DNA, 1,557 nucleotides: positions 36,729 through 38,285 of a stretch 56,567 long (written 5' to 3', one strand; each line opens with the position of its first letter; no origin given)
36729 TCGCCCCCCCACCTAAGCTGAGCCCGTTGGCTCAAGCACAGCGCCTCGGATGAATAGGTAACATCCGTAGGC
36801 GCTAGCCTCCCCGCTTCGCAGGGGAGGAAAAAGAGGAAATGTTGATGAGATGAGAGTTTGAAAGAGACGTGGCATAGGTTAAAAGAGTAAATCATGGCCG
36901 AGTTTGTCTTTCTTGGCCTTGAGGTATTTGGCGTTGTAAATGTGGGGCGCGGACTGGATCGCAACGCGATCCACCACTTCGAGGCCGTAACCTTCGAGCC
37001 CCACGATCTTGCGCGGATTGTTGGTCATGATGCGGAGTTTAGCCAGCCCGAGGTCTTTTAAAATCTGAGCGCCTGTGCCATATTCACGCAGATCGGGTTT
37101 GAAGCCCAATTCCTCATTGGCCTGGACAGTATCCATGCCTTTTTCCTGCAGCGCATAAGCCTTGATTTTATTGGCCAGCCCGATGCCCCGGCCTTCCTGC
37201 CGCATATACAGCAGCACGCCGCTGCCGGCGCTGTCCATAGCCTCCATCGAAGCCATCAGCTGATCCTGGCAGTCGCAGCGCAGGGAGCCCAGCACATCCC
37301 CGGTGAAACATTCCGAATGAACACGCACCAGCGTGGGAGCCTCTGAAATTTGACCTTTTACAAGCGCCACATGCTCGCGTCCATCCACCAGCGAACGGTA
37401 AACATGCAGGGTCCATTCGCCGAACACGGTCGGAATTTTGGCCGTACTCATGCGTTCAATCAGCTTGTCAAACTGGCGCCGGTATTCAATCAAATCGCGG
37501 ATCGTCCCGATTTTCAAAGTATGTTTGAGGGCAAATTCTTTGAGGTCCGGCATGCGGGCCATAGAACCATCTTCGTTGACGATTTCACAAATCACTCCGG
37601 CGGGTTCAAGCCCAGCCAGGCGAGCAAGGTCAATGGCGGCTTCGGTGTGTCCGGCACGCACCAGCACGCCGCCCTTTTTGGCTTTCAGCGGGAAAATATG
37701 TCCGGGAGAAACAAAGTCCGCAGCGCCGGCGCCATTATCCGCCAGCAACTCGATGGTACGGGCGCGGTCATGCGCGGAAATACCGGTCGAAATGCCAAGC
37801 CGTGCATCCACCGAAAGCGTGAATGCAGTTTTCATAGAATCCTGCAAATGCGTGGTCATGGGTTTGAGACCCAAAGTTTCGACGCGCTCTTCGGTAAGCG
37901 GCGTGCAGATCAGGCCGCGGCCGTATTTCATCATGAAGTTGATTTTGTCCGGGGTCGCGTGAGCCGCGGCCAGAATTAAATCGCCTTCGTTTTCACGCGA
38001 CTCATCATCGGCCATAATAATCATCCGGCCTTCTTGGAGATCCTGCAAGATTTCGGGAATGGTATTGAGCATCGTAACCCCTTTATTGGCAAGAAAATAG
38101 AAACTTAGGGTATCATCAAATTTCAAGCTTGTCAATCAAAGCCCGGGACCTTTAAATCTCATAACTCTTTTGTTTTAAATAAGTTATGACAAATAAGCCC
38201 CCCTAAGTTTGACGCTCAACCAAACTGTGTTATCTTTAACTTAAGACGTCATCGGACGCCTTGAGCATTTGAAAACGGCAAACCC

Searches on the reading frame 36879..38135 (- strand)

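Call 8: search_protein_families(library=pfam, proteins=[window:36879-38135:-], max_evalue=0.001)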
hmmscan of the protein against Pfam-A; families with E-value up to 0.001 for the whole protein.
window:36879-38135:- (418 aa): 2 families
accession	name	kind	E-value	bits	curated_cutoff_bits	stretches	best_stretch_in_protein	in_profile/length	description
PF00926.24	DHBP_synthase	-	1.9e-85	285.6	26.4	1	28-218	2-191/191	3,4-dihydroxy-2-butanone 4-phosphate synthase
PF00925.25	GTP_cyclohydro2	-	1.6e-74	249.4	23.3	1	228-391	2-164/165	GTP cyclohydrolase II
